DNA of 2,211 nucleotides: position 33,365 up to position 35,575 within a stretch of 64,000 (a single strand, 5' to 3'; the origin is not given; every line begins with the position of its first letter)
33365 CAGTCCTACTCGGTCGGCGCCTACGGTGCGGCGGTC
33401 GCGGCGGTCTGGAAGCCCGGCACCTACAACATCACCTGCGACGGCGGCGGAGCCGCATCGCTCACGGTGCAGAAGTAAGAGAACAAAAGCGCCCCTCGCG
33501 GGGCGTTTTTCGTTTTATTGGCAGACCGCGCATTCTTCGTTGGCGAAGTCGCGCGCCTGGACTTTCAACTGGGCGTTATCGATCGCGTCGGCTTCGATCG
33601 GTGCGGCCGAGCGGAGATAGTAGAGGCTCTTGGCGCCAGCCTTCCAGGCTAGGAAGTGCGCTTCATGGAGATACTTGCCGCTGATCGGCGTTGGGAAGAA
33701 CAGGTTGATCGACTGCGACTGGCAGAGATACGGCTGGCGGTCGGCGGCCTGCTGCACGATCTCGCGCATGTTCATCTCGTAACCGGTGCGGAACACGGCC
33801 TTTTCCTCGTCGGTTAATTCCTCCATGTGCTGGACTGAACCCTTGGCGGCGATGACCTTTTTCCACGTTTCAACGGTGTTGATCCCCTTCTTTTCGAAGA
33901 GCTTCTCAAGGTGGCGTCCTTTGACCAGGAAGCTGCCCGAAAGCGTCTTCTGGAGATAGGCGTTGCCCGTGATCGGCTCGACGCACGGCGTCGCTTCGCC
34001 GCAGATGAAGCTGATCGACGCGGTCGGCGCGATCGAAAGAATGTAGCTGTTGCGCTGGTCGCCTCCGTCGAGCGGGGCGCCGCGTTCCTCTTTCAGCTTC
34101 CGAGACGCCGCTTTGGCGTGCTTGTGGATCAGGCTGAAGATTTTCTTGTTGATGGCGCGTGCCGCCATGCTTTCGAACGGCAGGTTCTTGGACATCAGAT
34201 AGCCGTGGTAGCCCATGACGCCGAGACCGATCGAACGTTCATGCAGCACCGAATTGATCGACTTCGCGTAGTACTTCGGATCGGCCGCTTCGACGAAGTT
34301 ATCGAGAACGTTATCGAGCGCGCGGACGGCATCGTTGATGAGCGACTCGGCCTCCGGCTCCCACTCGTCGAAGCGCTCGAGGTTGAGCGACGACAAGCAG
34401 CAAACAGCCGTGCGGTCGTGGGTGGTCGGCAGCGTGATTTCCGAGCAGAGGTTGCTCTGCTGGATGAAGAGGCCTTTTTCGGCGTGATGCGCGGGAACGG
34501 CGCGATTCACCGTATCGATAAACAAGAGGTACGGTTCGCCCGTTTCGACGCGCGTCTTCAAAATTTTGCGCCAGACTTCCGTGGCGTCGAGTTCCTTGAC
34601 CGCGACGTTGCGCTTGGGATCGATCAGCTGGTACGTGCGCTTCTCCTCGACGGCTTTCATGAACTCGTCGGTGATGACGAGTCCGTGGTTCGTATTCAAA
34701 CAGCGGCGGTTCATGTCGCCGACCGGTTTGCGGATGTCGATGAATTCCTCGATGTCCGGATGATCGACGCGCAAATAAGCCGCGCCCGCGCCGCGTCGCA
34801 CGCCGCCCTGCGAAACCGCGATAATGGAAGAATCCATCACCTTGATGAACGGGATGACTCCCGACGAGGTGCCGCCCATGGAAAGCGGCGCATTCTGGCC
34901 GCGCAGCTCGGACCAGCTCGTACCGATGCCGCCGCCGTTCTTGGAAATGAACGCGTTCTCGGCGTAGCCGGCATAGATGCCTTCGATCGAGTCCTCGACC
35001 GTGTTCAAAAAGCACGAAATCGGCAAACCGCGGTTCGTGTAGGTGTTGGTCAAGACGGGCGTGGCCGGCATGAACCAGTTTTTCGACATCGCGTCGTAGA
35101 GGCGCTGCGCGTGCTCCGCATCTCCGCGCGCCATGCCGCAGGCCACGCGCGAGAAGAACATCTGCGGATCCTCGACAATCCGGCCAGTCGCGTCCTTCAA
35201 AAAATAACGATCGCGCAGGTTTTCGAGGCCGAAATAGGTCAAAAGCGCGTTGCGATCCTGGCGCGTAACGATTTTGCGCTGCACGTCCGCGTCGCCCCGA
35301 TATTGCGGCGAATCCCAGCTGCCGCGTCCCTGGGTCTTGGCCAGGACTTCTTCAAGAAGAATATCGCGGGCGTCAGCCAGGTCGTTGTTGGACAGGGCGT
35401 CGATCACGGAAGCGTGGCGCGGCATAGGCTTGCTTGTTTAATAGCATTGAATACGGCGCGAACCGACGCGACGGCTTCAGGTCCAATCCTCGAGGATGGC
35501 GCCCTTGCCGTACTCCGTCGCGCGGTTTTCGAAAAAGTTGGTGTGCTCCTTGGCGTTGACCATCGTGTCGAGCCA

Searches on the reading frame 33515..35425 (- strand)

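Call 85: search_protein_families(library=pfam, proteins=[window:33515-35425:-], max_evalue=0.00001)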
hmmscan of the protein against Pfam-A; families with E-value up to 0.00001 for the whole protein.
window:33515-35425:- (636 aa): 2 families
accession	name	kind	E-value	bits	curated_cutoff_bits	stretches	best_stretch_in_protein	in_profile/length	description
PF02867.20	Ribonuc_red_lgC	-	2.3e-126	422.9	23.9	2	137-451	2-335/523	Ribonucleotide reductase, barrel domain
PF00317.26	Ribonuc_red_lgN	-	1.1e-22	80.3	28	1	61-133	2-77/77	Ribonucleotide reductase, all-alpha domain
